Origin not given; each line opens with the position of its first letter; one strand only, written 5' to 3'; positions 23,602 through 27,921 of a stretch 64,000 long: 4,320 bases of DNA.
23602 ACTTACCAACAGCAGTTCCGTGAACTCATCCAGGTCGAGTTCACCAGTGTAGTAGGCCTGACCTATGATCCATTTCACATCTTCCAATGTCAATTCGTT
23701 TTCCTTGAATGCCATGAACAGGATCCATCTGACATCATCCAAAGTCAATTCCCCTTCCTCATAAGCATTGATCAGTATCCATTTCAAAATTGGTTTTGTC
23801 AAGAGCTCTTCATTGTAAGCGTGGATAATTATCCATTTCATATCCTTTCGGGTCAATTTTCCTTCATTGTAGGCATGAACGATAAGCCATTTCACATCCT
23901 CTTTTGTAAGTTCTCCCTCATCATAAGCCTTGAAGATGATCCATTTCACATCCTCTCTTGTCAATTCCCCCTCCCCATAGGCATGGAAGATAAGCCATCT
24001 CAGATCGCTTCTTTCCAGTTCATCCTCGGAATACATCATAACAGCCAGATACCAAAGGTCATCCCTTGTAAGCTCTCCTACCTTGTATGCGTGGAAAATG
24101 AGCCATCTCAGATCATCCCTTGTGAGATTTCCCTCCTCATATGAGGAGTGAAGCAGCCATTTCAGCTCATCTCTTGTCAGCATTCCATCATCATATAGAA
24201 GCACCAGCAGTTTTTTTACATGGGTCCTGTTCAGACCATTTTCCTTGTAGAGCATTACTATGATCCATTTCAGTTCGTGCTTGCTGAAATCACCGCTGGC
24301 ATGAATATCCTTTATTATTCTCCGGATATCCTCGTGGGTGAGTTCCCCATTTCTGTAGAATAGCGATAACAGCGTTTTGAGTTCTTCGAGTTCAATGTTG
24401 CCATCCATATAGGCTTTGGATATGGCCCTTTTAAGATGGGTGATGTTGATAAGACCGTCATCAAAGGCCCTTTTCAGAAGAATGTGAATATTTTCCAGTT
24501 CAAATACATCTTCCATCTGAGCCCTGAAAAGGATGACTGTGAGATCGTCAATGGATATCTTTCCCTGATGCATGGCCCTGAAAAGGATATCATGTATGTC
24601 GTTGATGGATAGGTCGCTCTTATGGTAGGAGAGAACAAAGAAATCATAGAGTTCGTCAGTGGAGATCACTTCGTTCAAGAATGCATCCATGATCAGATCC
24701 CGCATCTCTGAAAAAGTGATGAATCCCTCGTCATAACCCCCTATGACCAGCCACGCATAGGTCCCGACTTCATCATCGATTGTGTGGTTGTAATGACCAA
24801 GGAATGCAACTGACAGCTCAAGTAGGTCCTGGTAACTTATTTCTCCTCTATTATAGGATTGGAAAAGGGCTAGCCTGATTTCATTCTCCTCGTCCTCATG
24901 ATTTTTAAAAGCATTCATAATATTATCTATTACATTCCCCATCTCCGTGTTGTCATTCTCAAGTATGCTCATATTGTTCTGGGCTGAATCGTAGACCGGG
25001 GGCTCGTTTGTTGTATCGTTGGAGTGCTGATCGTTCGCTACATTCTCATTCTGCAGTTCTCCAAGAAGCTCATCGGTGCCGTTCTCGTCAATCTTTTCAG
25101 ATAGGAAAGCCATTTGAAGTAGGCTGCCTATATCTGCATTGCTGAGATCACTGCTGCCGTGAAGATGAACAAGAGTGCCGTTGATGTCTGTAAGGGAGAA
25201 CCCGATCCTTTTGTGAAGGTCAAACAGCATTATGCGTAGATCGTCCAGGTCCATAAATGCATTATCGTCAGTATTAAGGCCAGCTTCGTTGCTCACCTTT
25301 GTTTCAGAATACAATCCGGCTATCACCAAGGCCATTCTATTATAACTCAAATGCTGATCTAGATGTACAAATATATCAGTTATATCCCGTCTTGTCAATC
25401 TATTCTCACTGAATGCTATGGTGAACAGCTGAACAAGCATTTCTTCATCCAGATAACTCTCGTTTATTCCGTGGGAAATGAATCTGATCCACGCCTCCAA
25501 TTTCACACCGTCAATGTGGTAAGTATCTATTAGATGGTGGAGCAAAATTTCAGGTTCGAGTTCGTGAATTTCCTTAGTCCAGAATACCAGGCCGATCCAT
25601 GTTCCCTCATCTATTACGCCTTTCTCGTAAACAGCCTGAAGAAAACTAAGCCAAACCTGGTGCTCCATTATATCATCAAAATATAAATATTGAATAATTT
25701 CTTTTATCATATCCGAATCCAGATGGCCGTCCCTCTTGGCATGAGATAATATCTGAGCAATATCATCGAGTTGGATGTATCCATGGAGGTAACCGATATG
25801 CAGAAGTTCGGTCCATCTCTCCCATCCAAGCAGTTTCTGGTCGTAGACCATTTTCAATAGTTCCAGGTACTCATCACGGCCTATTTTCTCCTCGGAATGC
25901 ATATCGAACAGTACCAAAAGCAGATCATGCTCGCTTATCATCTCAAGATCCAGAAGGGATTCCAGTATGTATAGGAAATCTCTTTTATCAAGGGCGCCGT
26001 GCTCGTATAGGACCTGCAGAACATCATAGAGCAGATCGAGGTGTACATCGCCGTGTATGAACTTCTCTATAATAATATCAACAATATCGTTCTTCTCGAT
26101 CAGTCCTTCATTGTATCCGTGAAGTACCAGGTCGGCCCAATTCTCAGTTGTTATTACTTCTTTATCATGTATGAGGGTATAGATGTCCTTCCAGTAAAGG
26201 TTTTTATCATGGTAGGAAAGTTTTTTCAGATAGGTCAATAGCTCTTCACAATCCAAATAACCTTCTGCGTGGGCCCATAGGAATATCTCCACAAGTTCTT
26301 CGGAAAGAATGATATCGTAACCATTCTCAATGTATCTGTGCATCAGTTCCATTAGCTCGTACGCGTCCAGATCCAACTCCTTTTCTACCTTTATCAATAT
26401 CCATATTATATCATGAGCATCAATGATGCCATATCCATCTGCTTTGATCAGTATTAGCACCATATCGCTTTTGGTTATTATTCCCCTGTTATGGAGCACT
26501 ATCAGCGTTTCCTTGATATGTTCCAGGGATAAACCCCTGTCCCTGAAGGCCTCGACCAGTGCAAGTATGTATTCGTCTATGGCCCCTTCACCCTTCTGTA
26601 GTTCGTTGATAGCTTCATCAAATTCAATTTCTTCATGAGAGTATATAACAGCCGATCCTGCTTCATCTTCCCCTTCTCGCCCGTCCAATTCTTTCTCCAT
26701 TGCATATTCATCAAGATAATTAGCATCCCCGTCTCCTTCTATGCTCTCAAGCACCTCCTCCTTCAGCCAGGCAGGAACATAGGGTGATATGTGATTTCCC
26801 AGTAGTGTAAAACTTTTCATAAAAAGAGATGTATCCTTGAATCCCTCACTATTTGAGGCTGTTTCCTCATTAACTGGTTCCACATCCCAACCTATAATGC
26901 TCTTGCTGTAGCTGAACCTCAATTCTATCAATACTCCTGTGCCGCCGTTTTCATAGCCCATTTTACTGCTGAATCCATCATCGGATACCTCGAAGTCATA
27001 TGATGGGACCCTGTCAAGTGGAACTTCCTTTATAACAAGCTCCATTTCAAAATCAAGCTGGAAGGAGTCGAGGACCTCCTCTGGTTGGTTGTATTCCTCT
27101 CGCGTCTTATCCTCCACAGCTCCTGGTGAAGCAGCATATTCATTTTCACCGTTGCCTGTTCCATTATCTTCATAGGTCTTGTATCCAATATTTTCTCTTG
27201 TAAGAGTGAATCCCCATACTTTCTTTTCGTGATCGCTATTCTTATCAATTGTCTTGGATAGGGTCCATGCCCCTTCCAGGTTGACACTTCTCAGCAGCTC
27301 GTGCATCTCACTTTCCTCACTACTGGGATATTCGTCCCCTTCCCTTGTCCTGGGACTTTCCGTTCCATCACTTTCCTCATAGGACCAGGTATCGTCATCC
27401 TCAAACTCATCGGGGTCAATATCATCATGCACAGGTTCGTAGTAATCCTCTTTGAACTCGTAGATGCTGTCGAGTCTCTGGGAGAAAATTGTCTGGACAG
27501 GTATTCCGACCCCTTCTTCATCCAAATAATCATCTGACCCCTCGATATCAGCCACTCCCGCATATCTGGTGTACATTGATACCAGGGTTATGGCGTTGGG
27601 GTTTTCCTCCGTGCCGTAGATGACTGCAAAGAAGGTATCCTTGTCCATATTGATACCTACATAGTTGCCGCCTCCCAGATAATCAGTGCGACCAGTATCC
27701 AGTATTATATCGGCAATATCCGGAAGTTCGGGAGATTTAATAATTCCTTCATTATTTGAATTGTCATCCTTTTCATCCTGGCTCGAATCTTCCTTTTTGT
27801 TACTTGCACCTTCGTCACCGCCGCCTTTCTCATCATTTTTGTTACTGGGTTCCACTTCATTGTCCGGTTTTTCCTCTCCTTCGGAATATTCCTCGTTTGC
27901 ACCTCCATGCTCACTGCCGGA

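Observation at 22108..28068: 1986-aa membrane-anchored protein built from about 50-60 in-phase 18-residue helical repeats that I cannot place in any described repeat family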

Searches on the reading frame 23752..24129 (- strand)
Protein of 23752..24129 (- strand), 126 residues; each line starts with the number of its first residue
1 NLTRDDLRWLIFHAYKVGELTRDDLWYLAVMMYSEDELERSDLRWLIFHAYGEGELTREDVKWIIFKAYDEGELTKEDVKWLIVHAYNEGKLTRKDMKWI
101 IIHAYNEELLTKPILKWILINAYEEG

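Call 50: find_related_loci(query=A1, collection=genome_contigs, flank=6000)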
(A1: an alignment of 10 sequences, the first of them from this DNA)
Query A1 (126 aa) in genome_contigs; peptide patterns used: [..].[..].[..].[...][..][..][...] (x = any residue, [..] = any of these).
54 stretches matched a pattern; 17 encode a relative of the query (tblastn E <= 1e-3); 17 distinct loci.
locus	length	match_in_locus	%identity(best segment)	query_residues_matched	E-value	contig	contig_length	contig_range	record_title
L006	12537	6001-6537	55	2-126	4e-41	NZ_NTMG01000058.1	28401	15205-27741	Candidatus Methanoperedens sp. BLZ2 CMPBLZ2contig_381, whole genome shotgun sequence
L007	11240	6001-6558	52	2-126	5e-41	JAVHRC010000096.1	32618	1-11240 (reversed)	MAG: Candidatus Aenigmatarchaeota archaeon isolate WB01no19_42_17 NODE_692_length_32618_cov_10.962534, whole genome shot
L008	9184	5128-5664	48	2-126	6e-41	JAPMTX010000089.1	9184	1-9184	MAG: Candidatus Methanoperedens sp. isolate LC 1 LC_0.1_scaffold_5156, whole genome shotgun sequence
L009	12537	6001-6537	52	1-126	5e-41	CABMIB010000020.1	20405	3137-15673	uncultured archaeon isolate LFW-280_3_1 genome assembly, contig: LFW28031_116, whole genome shotgun sequence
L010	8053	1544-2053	51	1-126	4e-40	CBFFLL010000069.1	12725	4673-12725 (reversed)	Candidatus Methanoperedens nitroreducens isolate unclassified Methanoperidens genome assembly, contig: MAG037_69, whole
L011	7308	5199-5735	49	2-126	6e-40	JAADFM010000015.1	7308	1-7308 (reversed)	MAG: Methanobacteriota archaeon isolate M_MaxBin.027 contig-127_19480, whole genome shotgun sequence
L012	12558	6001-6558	52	1-126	5e-40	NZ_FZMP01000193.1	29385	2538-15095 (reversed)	Candidatus Methanoperedens nitroreducens isolate Mnv1, whole genome shotgun sequence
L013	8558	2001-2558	51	1-126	2e-39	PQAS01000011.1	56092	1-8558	MAG: Candidatus Methanoperedenaceae archaeon isolate FeB_1 FeB1_11, whole genome shotgun sequence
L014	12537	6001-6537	47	2-126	4e-39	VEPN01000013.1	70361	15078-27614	MAG: Candidatus Methanoperedens sp. isolate MnB_21 scaffold13, whole genome shotgun sequence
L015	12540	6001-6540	52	1-126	3e-39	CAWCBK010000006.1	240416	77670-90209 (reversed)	MAG: Euryarchaeota archaeon isolate MFD03899.bin.2.188 genome assembly, contig: contig_22451, whole genome shotgun seque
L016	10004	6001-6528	51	1-126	8e-39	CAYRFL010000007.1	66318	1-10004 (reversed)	MAG TPA_asm: uncultured archaeon isolate SRP077602_co2_347 genome assembly, contig: NODE_626_length_66318_cov_8.407694,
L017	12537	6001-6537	49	1-126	6e-39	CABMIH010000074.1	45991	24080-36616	uncultured archaeon isolate LFW-280_3_2 genome assembly, contig: LFW28032_76, whole genome shotgun sequence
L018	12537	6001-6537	47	2-126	3e-38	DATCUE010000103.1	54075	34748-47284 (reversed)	MAG TPA_asm: Candidatus Methanoperedens sp. isolate SMAG_U7350 k141_31491, whole genome shotgun sequence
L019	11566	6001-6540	52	1-126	1e-37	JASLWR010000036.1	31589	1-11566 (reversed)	MAG: Thermoplasmatota archaeon isolate ETNP2_MAG_1 NODE_36_length_31589_cov_4.132267, whole genome shotgun sequence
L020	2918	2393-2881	46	2-126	1e-36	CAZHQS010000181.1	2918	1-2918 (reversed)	MAG TPA_asm: Candidatus Hydrothermarchaeota archaeon isolate SRP216583_co1_155 genome assembly, contig: NODE_42779_lengt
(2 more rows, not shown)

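Call 58: search_solved_structures(query=A1, max_evalue=10, show_alignments=3)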
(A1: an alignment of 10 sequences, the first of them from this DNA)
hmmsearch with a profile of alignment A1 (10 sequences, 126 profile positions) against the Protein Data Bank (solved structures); distinct sequences matched with E-value up to 10: 9.
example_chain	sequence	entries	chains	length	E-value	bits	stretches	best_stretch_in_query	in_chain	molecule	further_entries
1sd4_A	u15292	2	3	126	0.0011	21.4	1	27-118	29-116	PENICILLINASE REPRESSOR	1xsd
4jwq_A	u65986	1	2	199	0.62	12.5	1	28-82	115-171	Calcium-dependent protein kinase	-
25ho_A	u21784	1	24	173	0.7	12.4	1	59-118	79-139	Bacterial non-heme ferritin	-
3bve_A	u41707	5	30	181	0.7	12.4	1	59-118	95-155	Ferritin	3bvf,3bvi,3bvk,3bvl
3egm_A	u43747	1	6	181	0.71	12.3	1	59-118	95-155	Ferritin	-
4ij7_A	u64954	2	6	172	0.77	12.2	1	13-36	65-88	Odorant binding protein-8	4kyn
5u1a_A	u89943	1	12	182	1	11.8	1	59-118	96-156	Ferritin,MtrE protein chimera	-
5u1b_A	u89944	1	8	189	1.1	11.8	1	59-118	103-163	MtrE protein,Ferritin chimera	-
3u3l_C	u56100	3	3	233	1.5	11.2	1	78-108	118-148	Tablysin 15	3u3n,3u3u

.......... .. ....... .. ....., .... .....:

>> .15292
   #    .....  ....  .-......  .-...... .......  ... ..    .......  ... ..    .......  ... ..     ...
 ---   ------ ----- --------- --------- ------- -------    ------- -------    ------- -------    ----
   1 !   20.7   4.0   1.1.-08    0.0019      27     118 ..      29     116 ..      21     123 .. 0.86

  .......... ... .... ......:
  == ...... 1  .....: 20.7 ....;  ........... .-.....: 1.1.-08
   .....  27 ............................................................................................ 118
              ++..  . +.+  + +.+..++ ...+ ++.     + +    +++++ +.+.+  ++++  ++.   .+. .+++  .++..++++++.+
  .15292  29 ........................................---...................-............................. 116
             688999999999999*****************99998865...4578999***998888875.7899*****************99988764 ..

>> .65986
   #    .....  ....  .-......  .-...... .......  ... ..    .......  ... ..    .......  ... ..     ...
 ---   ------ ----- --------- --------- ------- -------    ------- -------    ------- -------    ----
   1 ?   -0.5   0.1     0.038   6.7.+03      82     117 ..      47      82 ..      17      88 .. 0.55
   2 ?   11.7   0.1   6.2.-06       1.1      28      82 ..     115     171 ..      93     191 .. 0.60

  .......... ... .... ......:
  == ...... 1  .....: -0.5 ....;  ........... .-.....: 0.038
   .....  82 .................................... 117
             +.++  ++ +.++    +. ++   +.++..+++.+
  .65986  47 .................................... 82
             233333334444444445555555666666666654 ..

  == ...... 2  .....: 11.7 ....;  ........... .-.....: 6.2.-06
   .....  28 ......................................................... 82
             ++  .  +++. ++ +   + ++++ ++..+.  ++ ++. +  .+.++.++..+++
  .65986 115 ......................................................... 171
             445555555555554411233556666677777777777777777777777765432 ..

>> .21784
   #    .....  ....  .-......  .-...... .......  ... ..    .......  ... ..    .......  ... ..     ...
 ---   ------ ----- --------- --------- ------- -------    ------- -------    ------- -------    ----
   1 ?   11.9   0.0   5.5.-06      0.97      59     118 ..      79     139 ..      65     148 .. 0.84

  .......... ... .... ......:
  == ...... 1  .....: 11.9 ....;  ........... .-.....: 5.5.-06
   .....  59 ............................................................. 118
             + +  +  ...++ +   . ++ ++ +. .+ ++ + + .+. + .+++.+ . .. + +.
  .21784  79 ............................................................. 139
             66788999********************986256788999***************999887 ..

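Call 59: search_protein_families(library=pfam, alignment_id=A1, max_evalue=0.01)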
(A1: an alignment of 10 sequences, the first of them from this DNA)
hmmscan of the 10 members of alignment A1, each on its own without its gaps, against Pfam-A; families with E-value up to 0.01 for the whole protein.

A. member 1, seq(126 aa): 3 families
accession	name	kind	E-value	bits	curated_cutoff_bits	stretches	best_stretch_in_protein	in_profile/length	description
PF08541.16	ACP_syn_III_C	-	4.9e-06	27.1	26.6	0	71-89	3-21/90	3-Oxoacyl-[acyl-carrier-protein (ACP)] synthase III C terminal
PF25532.1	CH_CAMSAP2_N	-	4.4e-05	24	27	0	78-117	20-59/135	CAMSAP2-like, calponin-homology domain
PF21399.2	TERT_C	-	0.00031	21.5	27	0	72-97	96-120/130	Telomerase reverse transcriptase, C-terminal extension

B. families by the number of members that match (of 10 scanned): 33 families (the first 25 are shown)
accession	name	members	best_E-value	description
PF08044.16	DUF1707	7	3.2e-08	DUF1707 SHOCT-like domain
PF23875.1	DUF7229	6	2.1e-07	Domain of unknown function (DUF7229)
PF25532.1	CH_CAMSAP2_N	6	3.6e-05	CAMSAP2-like, calponin-homology domain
PF02885.22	Glycos_trans_3N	5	8.1e-05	Glycosyl transferase family, helical bundle domain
PF13405.12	EF-hand_6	3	0.00076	EF-hand domain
PF03979.19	Sigma70_r1_1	2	1.7e-06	Sigma-70 factor, region 1.1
PF14821.11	Thr_synth_N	2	6.7e-05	Threonine synthase N terminus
PF21567.2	Gp22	2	0.00094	Gp22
PF14591.11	AF0941-like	2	0.0011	AF0941-like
PF01595.25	CNNM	2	0.0045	Cyclin M transmembrane N-terminal domain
PF13499.12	EF-hand_7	2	0.0064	EF-hand domain pair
PF18360.6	hnRNP_Q_AcD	2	0.0071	Heterogeneous nuclear ribonucleoprotein Q acidic domain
PF08541.16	ACP_syn_III_C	1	4.9e-06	3-Oxoacyl-[acyl-carrier-protein (ACP)] synthase III C terminal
PF22560.2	GMT-wHTH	1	7.8e-06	GMT-like wHTH domain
PF18495.6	VbhA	1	0.00012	Antitoxin VbhA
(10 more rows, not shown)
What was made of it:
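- On SHOCT / SHOCT-like (PF09851, PF08044): 7 of 10 array segments hit at E<=0.01, alongside many unrelated helical families (call 59).
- DUF1707 'SHOCT-like' is the Pfam family matched most often by array segments: 7 of 10, best E 3e-8 (call 59). The hits are sums of weak matches and sit alongside many unrelated helical families such as CAMSAP CH, Glycos_trans_3N and EF-hand (call 59).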

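Call 75: find_related_loci(query=A1, collection=viral_contigs, flank=5000)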
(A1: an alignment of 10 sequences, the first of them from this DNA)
Query A1 (126 aa) in viral_contigs; peptide patterns used: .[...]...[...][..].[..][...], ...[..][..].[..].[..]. (x = any residue, [..] = any of these).
37 stretches matched a pattern, but none encodes a relative of the query by tblastn (E <= 1e-3).
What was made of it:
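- Tried and rejected: No relatives (call 75), so a link to viruses or Methanoperedens Borg elements was dropped.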

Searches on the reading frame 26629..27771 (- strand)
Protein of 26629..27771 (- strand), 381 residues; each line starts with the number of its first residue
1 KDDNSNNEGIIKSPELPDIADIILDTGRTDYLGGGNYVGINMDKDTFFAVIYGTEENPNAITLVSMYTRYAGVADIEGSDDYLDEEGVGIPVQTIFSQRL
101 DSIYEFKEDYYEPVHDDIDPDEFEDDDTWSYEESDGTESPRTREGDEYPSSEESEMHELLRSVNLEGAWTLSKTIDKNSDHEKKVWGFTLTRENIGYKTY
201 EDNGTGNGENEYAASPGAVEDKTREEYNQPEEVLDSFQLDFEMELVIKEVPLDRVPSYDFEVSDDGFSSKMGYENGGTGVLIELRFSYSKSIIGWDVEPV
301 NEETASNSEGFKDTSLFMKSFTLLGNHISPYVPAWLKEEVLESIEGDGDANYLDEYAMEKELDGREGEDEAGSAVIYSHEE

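Call 52: search_protein_families(library=pfam, proteins=[window:26644-27678:-], max_evalue=10)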
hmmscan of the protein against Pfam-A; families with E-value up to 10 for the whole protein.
window:26644-27678:- (345 aa): 0 families

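Call 54: find_homologous_proteins(query=window:26629-27771:-, max_evalue=0.01)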
Query window:26629-27771:-: 3435 candidates shared short words with the query, none scored E <= 0.01.
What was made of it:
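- On Fibrillar-adhesin-like surface protein: The N-domain (residues 131-475) has no Pfam hit (call 52) and no homologue by word-based search (call 54).
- Tried and rejected: The N-domain found nothing (call 54).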

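Call 66: predict_structure(alignment_id=A2)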
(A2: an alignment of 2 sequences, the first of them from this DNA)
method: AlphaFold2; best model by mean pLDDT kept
length: 340 residues; sequences in the alignment: 2
mean_pLDDT: 43.1   pTM: 0.42
mean pLDDT of the five models: 43.1, 39.8, 38.3, 35.2, 34.1
residues with pLDDT >= 90: 0; 70-90: 4; 50-70: 93; < 50: 243
segments of 3 or more residues with pLDDT < 50: 1-11, 13-20, 26-32, 38-46, 48-144, 186-216, 239-247, 251-256, 263-266, 281-340
pLDDT, mean of each block of 10 residues (from residue 1): 39 44 48 49 47 34 32 32 39 38 42 38 36 35 50 58 58 67 51 29 35 52 66 53 47 45 53 61 35 26 26 36 37 27
secondary structure, 60 per line:
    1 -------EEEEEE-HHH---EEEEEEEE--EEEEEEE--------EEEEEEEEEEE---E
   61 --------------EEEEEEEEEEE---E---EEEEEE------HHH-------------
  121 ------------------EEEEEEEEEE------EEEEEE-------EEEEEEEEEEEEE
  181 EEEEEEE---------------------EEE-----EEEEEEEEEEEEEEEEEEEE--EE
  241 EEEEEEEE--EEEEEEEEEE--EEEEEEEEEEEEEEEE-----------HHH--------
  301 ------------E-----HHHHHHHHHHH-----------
elements in order: E8-13 E21-28 E31-37 E46-56 E75-85 E93-98 E139-148 E155-160 E168-187 E209-211 E217-236 E239-248 E251-260 E263-278 H319-329
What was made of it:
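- On Fibrillar-adhesin-like surface protein: Its AF2 model has pLDDT 43 (call 66).
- Closest known: Fibrillar-adhesin-type surface proteins. Different: No adhesive tip domain could be identified (calls 52, 54, 66).
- The N-terminal head has no recognisable family, and its AF2 model failed (pLDDT 43, call 66), so an adhesive or binding tip is pure inference.
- Tried and rejected: A two-sequence alignment gave pLDDT 43 (call 66).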
